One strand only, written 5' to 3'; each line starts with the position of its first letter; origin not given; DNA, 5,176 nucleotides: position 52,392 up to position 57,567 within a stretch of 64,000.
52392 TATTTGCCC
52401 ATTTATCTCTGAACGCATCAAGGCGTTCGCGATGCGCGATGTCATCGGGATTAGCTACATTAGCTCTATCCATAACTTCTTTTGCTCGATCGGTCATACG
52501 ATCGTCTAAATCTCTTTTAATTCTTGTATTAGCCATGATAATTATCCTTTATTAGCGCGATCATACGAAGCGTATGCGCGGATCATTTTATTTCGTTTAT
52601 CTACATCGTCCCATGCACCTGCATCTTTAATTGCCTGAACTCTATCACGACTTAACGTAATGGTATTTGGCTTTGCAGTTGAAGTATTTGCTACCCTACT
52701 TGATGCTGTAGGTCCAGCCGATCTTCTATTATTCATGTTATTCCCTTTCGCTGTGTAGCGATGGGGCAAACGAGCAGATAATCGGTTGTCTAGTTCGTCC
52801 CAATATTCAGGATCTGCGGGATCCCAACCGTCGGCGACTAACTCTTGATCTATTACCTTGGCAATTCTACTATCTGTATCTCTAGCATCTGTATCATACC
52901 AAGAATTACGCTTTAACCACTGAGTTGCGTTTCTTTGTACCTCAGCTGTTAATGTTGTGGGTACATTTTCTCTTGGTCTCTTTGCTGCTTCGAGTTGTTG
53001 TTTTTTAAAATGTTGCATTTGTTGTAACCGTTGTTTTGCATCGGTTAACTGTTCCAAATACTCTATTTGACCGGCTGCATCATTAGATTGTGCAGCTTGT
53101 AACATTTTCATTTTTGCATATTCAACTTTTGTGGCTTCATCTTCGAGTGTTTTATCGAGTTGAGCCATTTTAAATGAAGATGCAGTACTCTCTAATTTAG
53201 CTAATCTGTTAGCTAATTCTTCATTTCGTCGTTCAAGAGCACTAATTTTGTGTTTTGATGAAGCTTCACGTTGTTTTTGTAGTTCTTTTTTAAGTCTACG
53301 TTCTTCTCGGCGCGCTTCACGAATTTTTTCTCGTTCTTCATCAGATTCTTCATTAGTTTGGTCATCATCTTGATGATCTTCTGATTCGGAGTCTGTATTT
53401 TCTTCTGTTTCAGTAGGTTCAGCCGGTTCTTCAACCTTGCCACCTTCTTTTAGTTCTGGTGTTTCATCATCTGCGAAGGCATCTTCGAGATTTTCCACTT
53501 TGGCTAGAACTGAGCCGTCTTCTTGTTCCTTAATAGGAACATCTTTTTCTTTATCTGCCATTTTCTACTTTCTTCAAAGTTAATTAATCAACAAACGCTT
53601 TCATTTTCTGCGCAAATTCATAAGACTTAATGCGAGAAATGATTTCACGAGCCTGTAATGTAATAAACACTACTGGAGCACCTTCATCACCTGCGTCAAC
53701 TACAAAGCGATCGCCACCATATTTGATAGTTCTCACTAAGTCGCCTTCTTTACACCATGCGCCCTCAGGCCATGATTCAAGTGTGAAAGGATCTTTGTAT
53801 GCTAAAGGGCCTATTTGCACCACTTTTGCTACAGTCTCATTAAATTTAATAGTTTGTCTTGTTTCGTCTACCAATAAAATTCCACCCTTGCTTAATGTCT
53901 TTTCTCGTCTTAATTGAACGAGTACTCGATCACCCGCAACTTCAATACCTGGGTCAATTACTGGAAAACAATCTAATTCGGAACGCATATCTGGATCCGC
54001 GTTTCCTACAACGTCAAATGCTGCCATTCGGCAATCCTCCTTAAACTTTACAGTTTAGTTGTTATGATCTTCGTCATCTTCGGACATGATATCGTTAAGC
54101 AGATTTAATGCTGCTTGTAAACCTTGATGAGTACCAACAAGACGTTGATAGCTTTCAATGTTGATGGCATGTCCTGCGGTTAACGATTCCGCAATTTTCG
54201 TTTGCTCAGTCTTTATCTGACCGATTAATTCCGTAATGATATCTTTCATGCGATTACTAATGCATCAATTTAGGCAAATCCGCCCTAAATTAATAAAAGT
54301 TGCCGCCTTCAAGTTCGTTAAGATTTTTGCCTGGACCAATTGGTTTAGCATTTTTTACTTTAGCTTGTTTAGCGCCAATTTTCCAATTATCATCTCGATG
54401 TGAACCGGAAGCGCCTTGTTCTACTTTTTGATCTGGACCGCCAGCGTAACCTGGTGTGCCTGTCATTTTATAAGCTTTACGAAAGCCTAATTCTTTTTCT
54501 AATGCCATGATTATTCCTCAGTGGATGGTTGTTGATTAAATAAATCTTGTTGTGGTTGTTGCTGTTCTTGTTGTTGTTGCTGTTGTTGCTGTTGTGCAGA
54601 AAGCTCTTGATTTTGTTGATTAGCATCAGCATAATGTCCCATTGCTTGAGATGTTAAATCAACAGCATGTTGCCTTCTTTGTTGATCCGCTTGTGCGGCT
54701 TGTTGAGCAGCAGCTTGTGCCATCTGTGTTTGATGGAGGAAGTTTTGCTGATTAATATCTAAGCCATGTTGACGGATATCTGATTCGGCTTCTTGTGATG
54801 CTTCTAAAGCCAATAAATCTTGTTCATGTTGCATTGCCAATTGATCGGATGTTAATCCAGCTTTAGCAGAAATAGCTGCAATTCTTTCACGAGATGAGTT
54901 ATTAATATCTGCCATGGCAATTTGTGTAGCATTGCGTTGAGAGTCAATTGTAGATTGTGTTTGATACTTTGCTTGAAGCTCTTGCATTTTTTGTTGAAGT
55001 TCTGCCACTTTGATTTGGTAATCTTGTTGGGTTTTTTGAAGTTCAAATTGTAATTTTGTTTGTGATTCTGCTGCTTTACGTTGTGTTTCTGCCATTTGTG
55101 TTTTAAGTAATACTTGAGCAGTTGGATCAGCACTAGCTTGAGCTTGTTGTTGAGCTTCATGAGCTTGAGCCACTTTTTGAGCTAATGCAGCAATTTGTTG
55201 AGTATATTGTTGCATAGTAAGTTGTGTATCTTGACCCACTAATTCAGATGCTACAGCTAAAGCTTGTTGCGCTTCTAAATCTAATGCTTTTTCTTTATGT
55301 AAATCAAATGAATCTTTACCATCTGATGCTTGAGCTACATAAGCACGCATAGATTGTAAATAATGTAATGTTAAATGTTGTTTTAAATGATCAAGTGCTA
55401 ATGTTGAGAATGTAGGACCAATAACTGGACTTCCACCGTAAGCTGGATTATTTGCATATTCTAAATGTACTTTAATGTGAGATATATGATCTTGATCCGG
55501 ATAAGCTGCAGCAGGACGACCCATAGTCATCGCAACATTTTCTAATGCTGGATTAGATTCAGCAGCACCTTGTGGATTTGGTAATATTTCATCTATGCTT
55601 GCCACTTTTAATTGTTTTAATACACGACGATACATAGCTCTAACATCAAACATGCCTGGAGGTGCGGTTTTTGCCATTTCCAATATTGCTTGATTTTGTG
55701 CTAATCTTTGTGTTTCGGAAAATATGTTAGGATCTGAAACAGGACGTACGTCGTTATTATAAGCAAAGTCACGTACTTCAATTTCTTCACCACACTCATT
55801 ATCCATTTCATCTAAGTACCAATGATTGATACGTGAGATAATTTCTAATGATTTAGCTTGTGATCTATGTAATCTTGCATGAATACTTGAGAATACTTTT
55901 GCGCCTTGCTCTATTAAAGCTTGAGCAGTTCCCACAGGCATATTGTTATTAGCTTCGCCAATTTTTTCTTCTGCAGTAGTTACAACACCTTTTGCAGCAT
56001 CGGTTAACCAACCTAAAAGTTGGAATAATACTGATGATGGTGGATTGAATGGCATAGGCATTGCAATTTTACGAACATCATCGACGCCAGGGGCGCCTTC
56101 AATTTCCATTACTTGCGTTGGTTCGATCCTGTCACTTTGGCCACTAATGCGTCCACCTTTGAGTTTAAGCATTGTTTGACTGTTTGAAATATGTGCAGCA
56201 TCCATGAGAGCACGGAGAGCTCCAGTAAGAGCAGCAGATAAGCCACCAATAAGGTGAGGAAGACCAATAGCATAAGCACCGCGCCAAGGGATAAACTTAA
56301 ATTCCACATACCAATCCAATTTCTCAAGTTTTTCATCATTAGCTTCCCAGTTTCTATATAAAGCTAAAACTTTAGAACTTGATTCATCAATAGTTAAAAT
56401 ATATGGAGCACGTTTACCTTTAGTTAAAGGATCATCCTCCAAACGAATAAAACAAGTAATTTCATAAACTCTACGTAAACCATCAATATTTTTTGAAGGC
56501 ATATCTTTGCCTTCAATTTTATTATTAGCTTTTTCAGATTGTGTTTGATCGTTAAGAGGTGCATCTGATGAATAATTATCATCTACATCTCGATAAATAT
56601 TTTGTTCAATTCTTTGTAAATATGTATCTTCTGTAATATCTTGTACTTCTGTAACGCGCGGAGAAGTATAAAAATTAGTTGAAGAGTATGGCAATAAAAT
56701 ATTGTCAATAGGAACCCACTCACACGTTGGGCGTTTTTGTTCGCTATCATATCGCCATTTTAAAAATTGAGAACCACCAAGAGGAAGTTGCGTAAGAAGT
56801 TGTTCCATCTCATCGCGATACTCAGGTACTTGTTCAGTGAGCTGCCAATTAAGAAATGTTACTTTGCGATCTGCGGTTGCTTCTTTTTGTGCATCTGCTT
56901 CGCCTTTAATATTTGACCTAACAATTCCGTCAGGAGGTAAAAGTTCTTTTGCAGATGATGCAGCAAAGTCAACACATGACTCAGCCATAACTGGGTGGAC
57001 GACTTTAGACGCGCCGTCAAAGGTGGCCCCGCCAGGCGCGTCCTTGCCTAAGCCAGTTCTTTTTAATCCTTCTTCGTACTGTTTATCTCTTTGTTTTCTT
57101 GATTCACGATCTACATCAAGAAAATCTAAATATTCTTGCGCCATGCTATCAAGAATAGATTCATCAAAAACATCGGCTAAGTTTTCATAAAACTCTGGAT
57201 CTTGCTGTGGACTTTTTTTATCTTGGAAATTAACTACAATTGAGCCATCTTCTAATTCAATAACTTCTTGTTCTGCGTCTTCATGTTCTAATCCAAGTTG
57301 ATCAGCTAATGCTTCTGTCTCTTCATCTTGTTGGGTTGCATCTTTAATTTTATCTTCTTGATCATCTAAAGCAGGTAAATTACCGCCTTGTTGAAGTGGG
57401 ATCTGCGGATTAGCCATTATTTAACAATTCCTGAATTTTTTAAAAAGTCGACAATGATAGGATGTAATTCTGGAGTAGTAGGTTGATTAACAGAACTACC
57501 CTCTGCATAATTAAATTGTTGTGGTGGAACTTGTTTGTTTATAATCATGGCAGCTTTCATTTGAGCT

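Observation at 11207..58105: Strand-consistent promoter-like motif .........; six copies share the fixed architecture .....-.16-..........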

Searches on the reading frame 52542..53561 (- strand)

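Call 49: search_protein_families(library=phrogs, proteins=[window:52542-53561:-], max_evalue=0.001)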
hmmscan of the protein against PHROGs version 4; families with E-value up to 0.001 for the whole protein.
window:52542-53561:- (339 aa): 1 family
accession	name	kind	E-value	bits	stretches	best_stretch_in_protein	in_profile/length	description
phrog_28737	-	unknown function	6.1e-09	36.8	1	6-306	18-316/341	-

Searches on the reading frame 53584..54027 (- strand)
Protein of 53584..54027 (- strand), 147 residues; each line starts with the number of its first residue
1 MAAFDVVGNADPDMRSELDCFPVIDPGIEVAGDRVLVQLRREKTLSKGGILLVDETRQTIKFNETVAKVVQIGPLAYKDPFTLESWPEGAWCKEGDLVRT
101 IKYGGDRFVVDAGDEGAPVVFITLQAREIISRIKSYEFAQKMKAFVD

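Call 49: search_protein_families(library=phrogs, proteins=[window:53584-54027:-], max_evalue=0.001)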
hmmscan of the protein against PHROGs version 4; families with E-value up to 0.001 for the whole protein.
window:53584-54027:- (147 aa): 1 family
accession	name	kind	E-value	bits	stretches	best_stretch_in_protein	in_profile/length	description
phrog_3188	-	other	4e-08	34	1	29-107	4-74/96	co-chaperonin GroES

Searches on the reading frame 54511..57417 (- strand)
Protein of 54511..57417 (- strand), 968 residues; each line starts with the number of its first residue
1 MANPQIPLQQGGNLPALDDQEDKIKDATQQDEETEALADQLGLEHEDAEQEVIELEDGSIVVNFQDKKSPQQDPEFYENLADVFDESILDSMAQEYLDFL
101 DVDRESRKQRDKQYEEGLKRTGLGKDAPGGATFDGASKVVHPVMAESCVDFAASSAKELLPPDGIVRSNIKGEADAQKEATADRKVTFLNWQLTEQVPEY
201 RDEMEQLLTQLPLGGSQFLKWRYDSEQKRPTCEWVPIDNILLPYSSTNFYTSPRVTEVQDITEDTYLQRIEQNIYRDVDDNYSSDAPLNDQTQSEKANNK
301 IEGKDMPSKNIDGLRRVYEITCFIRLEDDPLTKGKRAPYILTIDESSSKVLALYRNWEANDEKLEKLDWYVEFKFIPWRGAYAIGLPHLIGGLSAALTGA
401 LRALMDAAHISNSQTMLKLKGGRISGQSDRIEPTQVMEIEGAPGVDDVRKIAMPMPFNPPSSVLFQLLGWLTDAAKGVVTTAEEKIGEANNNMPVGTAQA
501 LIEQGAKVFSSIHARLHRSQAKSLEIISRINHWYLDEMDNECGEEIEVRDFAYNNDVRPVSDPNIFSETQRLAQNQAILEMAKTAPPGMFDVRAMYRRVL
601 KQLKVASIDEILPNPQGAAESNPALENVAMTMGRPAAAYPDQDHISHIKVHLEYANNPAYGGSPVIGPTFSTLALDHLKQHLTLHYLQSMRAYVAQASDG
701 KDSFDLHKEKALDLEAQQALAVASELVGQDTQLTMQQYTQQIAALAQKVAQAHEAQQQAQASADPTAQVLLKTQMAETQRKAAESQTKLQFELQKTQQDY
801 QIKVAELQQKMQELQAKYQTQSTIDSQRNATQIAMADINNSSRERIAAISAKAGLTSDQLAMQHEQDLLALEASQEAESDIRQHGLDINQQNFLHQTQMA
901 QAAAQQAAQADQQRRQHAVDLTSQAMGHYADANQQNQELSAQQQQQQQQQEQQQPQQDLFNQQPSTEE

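Call 7: search_protein_families(library=pfam, proteins=[window:54511-57417:-], max_evalue=0.01)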
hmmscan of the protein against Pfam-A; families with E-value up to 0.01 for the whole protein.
window:54511-57417:- (968 aa): 0 families

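Call 8: search_protein_families(library=phrogs, proteins=[window:54511-57417:-], max_evalue=0.001)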
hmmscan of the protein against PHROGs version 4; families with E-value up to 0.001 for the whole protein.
window:54511-57417:- (968 aa): 2 families
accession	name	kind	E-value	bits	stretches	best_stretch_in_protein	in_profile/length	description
phrog_1216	-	head and packaging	5.2e-15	56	1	182-635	178-615/714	portal protein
phrog_332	-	connector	1.8e-05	24.3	1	199-518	122-412/560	head-tail adaptor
